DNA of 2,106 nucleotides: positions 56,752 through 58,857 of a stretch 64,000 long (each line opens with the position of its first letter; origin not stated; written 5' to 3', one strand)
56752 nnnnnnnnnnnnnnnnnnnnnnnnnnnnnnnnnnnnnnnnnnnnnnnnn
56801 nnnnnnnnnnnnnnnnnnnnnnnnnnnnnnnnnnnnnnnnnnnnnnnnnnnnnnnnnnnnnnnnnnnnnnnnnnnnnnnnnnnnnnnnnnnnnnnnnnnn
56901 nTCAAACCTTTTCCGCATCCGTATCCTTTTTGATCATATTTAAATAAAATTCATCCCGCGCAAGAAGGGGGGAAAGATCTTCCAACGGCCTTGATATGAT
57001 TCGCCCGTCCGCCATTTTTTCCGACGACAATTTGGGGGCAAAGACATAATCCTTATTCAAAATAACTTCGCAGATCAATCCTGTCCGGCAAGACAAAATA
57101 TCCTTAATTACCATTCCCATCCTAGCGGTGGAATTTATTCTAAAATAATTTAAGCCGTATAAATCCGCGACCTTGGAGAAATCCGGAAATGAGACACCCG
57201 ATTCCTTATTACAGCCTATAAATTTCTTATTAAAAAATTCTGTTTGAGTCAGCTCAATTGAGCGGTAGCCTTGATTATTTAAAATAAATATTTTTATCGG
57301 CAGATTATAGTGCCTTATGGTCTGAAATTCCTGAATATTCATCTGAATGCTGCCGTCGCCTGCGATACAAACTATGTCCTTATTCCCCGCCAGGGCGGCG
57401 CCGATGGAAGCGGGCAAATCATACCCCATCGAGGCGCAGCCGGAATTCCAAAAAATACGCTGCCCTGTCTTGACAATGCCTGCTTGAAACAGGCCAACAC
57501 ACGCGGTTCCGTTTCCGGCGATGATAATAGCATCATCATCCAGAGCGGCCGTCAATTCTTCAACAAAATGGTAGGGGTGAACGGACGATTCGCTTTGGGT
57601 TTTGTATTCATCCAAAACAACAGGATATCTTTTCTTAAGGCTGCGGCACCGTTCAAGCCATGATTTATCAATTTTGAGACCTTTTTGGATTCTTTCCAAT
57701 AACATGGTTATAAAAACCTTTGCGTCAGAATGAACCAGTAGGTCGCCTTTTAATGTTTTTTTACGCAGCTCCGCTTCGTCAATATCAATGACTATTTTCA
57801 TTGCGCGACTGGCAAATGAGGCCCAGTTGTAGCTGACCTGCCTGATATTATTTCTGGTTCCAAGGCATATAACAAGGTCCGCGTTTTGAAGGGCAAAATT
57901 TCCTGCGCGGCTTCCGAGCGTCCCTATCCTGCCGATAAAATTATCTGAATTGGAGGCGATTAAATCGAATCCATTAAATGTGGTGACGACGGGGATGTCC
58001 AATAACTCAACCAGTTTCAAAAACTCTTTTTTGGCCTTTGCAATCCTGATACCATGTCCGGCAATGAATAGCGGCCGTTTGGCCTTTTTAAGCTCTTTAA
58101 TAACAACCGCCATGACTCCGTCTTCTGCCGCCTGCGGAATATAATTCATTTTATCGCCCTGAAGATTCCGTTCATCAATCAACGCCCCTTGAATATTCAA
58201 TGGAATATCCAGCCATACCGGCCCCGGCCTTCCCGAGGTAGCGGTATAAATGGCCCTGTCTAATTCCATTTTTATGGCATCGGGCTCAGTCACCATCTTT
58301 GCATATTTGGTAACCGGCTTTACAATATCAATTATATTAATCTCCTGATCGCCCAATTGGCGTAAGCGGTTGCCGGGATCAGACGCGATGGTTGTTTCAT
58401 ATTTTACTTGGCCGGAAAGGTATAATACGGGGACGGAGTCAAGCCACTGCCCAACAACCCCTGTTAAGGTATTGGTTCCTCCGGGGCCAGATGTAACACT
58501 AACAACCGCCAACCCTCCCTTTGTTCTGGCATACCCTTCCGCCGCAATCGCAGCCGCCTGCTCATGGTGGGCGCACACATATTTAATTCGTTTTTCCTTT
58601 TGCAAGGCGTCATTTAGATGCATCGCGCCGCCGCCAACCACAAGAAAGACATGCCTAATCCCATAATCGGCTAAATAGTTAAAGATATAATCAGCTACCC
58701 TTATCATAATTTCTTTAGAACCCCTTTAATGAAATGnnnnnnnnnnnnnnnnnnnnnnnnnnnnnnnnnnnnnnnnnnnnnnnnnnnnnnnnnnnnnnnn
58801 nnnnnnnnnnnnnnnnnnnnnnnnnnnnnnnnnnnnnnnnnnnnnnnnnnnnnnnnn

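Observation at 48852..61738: CDP-3,6-dideoxyhexose pathway core (ddhA, ddhB, E1) with accessory branching and methylation enzymes; E3 reductase not in window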

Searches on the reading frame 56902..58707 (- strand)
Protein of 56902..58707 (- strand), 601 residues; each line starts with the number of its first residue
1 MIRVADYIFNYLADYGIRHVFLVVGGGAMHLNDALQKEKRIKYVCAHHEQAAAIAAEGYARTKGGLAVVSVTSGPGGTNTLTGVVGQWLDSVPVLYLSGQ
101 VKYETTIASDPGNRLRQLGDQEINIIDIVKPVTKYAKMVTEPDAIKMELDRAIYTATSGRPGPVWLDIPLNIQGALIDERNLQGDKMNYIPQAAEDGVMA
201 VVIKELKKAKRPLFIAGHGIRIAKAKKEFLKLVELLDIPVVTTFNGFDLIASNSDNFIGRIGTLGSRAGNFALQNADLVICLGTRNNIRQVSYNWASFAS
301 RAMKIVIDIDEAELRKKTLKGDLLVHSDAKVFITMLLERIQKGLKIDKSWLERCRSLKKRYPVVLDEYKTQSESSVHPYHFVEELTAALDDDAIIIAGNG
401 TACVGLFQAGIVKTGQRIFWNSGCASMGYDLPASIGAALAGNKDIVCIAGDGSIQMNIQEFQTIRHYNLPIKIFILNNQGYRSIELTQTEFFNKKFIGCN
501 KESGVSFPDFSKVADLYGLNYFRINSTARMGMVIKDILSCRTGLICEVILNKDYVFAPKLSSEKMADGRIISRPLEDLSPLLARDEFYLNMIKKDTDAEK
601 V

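Call 4: search_protein_families(library=pfam, proteins=[window:56902-58707:-])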
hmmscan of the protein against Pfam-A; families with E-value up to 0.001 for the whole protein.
window:56902-58707:- (601 aa): 3 families
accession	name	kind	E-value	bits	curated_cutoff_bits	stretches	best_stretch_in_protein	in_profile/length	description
PF02776.23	TPP_enzyme_N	-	3.9e-34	117.4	26.8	1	3-105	2-104/119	Thiamine pyrophosphate enzyme, N-terminal TPP binding domain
PF00205.28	TPP_enzyme_M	-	1.8e-32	112.3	30.4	1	202-335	4-136/137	Thiamine pyrophosphate enzyme, central domain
PF02775.26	TPP_enzyme_C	-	1.1e-30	106.8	21.9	1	408-539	11-142/151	Thiamine pyrophosphate enzyme, C-terminal TPP binding domain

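Call 6: search_protein_families(library=ncbifam, proteins=[window:56902-58707:-], max_evalue=0.00001)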
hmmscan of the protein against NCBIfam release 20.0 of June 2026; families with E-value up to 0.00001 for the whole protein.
window:56902-58707:- (601 aa): 54 families (the best 25 are shown)
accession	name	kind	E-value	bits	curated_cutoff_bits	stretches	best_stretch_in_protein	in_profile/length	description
TIGR00118.1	acolac_lg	equivalog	2.2e-106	356.5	538.35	1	4-556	3-540/557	biosynthetic-type acetolactate synthase large subunit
NF006524.0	PRK08978.1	equivalog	3.1e-97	326.1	738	1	5-554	4-528/548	acetolactate synthase 2 catalytic subunit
NF004710.0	PRK06048.1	equivalog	1.3e-95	321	976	1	2-558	8-545/561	acetolactate synthase large subunit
NF006016.1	PRK08155.1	equivalog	8e-95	318.3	870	1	5-552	6-534/554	acetolactate synthase large subunit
NF004919.0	PRK06276.1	equivalog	1.7e-93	314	866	1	4-555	3-543/582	acetolactate synthase large subunit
NF005228.0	PRK06725.1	equivalog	5.6e-92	308.8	991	1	5-573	19-568/571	acetolactate synthase large subunit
NF005860.0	PRK07789.1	equivalog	1.5e-91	307.6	881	1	5-540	37-567/615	acetolactate synthase large subunit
NF005058.0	PRK06466.1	equivalog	4.2e-91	306.1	951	1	3-567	5-565/574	acetolactate synthase 3 large subunit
NF005584.0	PRK07282.1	equivalog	4.4e-91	306.1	970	1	5-555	13-546/566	acetolactate synthase large subunit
NF005651.0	PRK07418.1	subfamily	1.1e-89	301.2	942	1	5-562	22-571/617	acetolactate synthase large subunit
NF006319.0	PRK08527.1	equivalog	2.2e-87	293.8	905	1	5-552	7-540/565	acetolactate synthase large subunit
NF005824.0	PRK07710.1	equivalog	2.7e-87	293.4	976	1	9-556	24-554/573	acetolactate synthase large subunit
NF006581.0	PRK09107.1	equivalog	1.1e-85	288.1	974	1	5-566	14-569/595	acetolactate synthase 3 large subunit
NF006525.0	PRK08979.1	equivalog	4.7e-82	276.2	1084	1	3-546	5-540/572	acetolactate synthase 3 large subunit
NF005409.0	PRK06965.1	equivalog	2.1e-79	267.5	1035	1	5-539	24-549/587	acetolactate synthase 3 catalytic subunit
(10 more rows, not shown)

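Call 21: find_homologous_proteins(query=window:56902-58707:-)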
Query window:56902-58707:- (601 aa): 8000 proteins with E <= 0.001 among 8000 candidates; the best 120 are listed.
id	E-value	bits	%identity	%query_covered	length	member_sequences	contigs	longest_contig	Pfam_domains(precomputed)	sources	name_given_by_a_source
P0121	0.0e+0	1356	100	100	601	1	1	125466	PF02775.27,PF02776.24,PF00205.29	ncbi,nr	ncbi:MAG: thiamine pyrophosphate-binding protein [Candidatus Omnitrophica bacterium]|nr:thiamine pyr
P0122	0.0e+0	1088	79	98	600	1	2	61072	PF02775.27,PF02776.24,PF00205.29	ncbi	-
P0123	0.0e+0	1084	78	100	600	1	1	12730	PF02775.27,PF02776.24,PF00205.29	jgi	-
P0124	0.0e+0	1083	79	98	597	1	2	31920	PF02775.27,PF02776.24,PF00205.29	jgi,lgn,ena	-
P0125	0.0e+0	1079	78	100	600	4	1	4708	PF02775.27,PF02776.24,PF00205.29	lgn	-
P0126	0.0e+0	1073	78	98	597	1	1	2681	PF02775.27,PF02776.24,PF00205.29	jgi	-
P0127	0.0e+0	1071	77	99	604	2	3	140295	PF02775.27,PF02776.24,PF00205.29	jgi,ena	jgi:acetolactate synthase-1/2/3 large subunit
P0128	0.0e+0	1069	77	100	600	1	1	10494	PF02775.27,PF02776.24,PF00205.29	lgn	-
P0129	0.0e+0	1068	78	99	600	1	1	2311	PF02775.27,PF02776.24,PF00205.29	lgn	-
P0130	0.0e+0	1066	78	98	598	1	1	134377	PF02775.27,PF02776.24,PF00205.29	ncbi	-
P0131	0.0e+0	1065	77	98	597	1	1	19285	PF02775.27,PF02776.24,PF00205.29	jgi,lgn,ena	-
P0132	0.0e+0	1060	77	98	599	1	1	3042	PF02775.27,PF02776.24,PF00205.29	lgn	-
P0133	0.0e+0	1059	77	99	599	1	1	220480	PF02775.27,PF02776.24,PF00205.29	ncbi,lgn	-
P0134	0.0e+0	1059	76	100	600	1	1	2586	PF02775.27,PF02776.24,PF00205.29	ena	-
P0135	0.0e+0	1058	78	99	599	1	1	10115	PF02775.27,PF02776.24,PF00205.29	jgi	jgi:acetolactate synthase-1/2/3 large subunit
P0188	8.8e-297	1004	74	99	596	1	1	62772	PF02775.27,PF02776.24,PF00205.29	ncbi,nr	ncbi:thiamine pyrophosphate-binding protein [Desulfococcaceae bacterium HSG7]|nr:thiamine pyrophosph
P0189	6.0e-294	994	71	100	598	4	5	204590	PF02775.27,PF02776.24,PF00205.29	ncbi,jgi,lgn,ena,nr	ncbi:MAG: Acetolactate synthase [Candidatus Wolfebacteria bacterium GW2011_GWC2_46_275]|nr:MAG: Acet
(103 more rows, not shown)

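Call 22: find_encoding_contigs(protein=P0188, flank=10000, max_places=2)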
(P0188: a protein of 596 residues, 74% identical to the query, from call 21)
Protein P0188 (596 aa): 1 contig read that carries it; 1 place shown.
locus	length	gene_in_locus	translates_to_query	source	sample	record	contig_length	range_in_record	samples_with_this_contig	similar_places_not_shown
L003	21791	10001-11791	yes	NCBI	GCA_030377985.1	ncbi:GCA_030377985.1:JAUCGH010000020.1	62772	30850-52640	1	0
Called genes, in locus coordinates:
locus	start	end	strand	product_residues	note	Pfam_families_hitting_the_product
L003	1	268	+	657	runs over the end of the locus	PF13432:TPR_16 (weak), PF13431:TPR_17 (weak), PF13424:TPR_12, PF23914:TPR_CcmH_CycH, PF13414:TPR_11, PF13432:TPR_16, PF00515:TPR_1, PF07719:TPR_2, +21 more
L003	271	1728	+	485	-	PF13489:Methyltransf_23, PF08241:Methyltransf_11, PF08242:Methyltransf_12, PF13649:Methyltransf_25, PF13847:Methyltransf_31 (faint)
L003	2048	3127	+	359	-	-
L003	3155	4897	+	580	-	PF13414:TPR_11 (weak), PF00515:TPR_1 (weak), PF13424:TPR_12 (weak), PF13432:TPR_16 (weak), PF13414:TPR_11 (weak), PF14559:TPR_19 (weak), PF00515:TPR_1 (weak), PF13432:TPR_16, +11 more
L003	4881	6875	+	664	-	PF13231:PMT_2 (weak), PF00515:TPR_1 (weak), PF00515:TPR_1, PF13432:TPR_16, PF13414:TPR_11, PF14559:TPR_19, PF13414:TPR_11, PF00515:TPR_1, +22 more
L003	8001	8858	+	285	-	-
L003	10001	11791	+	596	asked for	PF02776:TPP_enzyme_N, PF00205:TPP_enzyme_M, PF02775:TPP_enzyme_C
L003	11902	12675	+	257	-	PF00702:Hydrolase, PF13344:Hydrolase_6, PF13419:HAD_2 (faint), PF13242:Hydrolase_like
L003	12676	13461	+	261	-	PF03328:HpcH_HpaI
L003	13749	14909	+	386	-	PF08421:Methyltransf_13 (weak), PF07021:MetW (weak), PF13489:Methyltransf_23, PF08241:Methyltransf_11 (weak), PF08484:Methyltransf_14, PF22674:C2185-like_N (weak)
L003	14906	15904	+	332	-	PF04055:Radical_SAM, PF13186:SPASM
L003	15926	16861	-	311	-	PF00535:Glycos_transf_2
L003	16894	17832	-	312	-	PF02475:TRM5-TYW2_MTfase, PF05050:Methyltransf_21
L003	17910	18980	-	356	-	PF01073:3Beta_HSD, PF01370:Epimerase, PF02719:Polysacc_synt_2 (weak), PF16363:GDP_Man_Dehyd, PF07993:NAD_binding_4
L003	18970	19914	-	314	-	PF01370:Epimerase, PF04321:RmlD_sub_bind, PF16363:GDP_Man_Dehyd (faint)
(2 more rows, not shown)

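Call 23: find_encoding_contigs(protein=P0189, flank=10000, max_places=2)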
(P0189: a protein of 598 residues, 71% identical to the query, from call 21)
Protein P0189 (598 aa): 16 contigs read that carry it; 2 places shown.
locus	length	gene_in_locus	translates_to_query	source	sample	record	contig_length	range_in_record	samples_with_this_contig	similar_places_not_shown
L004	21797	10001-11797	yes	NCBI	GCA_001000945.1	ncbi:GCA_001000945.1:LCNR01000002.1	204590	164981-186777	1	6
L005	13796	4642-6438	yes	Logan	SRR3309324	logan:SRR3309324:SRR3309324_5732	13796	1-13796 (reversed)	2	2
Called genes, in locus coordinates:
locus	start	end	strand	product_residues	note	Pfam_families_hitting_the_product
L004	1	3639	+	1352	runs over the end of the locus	PF00932:LTD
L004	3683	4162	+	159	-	PF00588:SpoU_methylase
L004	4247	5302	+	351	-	PF02661:Fic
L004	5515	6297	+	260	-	PF00483:NTP_transferase, PF12804:NTP_transf_3 (weak)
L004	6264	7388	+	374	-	PF00106:adh_short (faint), PF01073:3Beta_HSD, PF01370:Epimerase, PF02719:Polysacc_synt_2, PF04321:RmlD_sub_bind, PF16363:GDP_Man_Dehyd, PF07993:NAD_binding_4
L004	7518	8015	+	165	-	PF00293:NUDIX (weak)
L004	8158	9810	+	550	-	PF02310:B12-binding, PF04055:Radical_SAM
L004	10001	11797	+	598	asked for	PF02776:TPP_enzyme_N, PF00205:TPP_enzyme_M, PF02775:TPP_enzyme_C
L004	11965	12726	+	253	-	PF00702:Hydrolase, PF13344:Hydrolase_6, PF13419:HAD_2 (faint), PF13242:Hydrolase_like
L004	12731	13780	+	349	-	PF04055:Radical_SAM, PF13186:SPASM (weak)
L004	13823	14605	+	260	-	PF03328:HpcH_HpaI (weak)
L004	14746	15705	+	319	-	PF01370:Epimerase, PF04321:RmlD_sub_bind, PF16363:GDP_Man_Dehyd (faint)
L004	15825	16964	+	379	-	PF13489:Methyltransf_23, PF07021:MetW, PF08241:Methyltransf_11, PF08242:Methyltransf_12, PF13649:Methyltransf_25 (weak), PF13847:Methyltransf_31 (weak), PF08484:Methyltransf_14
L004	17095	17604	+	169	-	PF00293:NUDIX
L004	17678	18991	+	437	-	PF01041:DegT_DnrJ_EryC1, PF00266:Aminotran_5 (faint)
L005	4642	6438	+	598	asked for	PF02776:TPP_enzyme_N, PF00205:TPP_enzyme_M, PF02775:TPP_enzyme_C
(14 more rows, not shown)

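Call 24: find_encoding_contigs(protein=P0127, flank=10000, max_places=2)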
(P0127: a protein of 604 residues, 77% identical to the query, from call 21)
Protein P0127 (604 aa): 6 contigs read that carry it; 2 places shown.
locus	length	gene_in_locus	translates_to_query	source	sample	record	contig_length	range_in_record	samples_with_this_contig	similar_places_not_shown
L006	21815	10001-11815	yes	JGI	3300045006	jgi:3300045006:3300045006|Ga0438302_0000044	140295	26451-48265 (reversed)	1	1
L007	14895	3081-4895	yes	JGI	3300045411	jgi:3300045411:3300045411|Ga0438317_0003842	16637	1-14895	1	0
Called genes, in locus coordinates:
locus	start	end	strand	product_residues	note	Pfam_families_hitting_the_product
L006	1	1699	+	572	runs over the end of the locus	PF02543:Carbam_trans_N, PF16861:Carbam_trans_C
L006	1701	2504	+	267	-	PF01522:Polysacc_deac_1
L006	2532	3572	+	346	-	PF04015:DUF362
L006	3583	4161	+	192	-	PF13489:Methyltransf_23, PF13847:Methyltransf_31, PF08241:Methyltransf_11, PF13649:Methyltransf_25 (weak)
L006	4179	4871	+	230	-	PF00535:Glycos_transf_2, PF10111:Glyco_tranf_2_2, PF13641:Glyco_tranf_2_3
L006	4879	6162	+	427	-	PF02366:PMT, PF13231:PMT_2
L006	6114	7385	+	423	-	PF13231:PMT_2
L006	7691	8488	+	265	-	PF00483:NTP_transferase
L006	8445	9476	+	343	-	PF01073:3Beta_HSD, PF01370:Epimerase, PF02719:Polysacc_synt_2, PF04321:RmlD_sub_bind, PF07993:NAD_binding_4 (weak), PF16363:GDP_Man_Dehyd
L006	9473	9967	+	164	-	PF00293:NUDIX (weak)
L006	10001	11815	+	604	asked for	PF02776:TPP_enzyme_N, PF00205:TPP_enzyme_M, PF02775:TPP_enzyme_C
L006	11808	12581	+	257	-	PF00702:Hydrolase, PF13344:Hydrolase_6, PF13242:Hydrolase_like (weak)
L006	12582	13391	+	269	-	PF03328:HpcH_HpaI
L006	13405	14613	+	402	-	PF00535:Glycos_transf_2, PF13641:Glyco_tranf_2_3, PF13632:Glyco_trans_2_3 (faint)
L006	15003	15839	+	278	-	-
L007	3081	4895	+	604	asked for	PF02776:TPP_enzyme_N, PF00205:TPP_enzyme_M, PF02775:TPP_enzyme_C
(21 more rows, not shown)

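Call 40: search_solved_structures(query=window:56902-58707:-, max_evalue=1e-40)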
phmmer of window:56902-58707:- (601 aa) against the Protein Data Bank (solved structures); distinct sequences matched with E-value up to 1e-40: 31.
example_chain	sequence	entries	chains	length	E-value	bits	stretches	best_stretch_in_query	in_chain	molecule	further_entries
8rph_A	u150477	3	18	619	2e-121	409.9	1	2-591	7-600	Thiamine pyrophosphate-binding protein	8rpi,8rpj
5ahk_A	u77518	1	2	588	4e-76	260.2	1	3-561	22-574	ACETOLACTATE SYNTHASE II, LARGE SUBUNIT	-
3e9y_A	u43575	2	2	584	2.4e-69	237.9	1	5-550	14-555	Acetolactate synthase, chloroplastic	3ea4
7u25_A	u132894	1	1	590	4.5e-69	237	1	5-550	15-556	Acetolactate synthase, chloroplastic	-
7stq_A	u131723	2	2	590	6.2e-69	236.5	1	5-550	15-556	Acetolactate synthase, chloroplastic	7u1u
6u9h_A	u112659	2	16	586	8.7e-69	236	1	5-550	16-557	Acetolactate synthase, chloroplastic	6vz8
7tzz_A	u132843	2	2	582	8.8e-69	236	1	5-550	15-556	Acetolactate synthase, chloroplastic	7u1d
1ybh_A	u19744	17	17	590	9e-69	236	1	5-550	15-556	Acetolactate synthase, chloroplast | Acetolactate synthase | Acetolactate synthase, chloroplastic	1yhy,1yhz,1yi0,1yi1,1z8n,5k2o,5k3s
8et5_A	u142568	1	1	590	1.1e-68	235.7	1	5-550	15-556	Acetolactate synthase, chloroplastic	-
6lpi_A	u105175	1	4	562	3e-65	224.4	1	5-539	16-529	Acetolactate synthase isozyme 1 large subunit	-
8xod_A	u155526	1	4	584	2.6e-63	217.9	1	10-553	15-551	BbmA-G484F complex with CBOA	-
8x3x_A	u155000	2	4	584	2.7e-63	217.9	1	10-553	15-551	BbmA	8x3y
1jsc_A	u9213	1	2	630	2.7e-57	198.1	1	8-561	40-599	ACETOHYDROXY-ACID SYNTHASE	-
6u9d_A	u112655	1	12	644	2.9e-57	198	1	8-561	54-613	Acetolactate synthase catalytic subunit, mitochondrial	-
1n0h_A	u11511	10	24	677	3.5e-57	197.7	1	8-561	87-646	Acetolactate synthase | Acetolactate synthase, mitochondrial | Acetolactate synthase catalytic subunit, mitochondrial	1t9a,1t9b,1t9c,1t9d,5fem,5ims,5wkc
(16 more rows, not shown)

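Call 61: search_dna_similar(query=window:56902-58707:-, collection=plasmids, mode=protein, max_evalue=1e-60, max_rows=25)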
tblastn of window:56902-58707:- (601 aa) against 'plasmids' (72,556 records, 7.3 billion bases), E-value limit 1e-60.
Records with a match: 1; places in all: 1; records where one place covers at least 80% of the query: 1.
Best place of each record, by identity: <60% 1.
By first word of the organism name: Alkalihalophilus 1.
By predicted mobility (MOB-suite, as given by PLSDB): non-mobilizable 1.
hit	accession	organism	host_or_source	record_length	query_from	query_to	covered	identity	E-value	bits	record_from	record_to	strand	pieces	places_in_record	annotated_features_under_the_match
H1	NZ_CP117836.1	Alkalihalophilus pseudofirmus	cell culture,soil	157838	5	573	95%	32.1%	4e-66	242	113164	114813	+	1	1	ilvB: acetolactate synthase large subunit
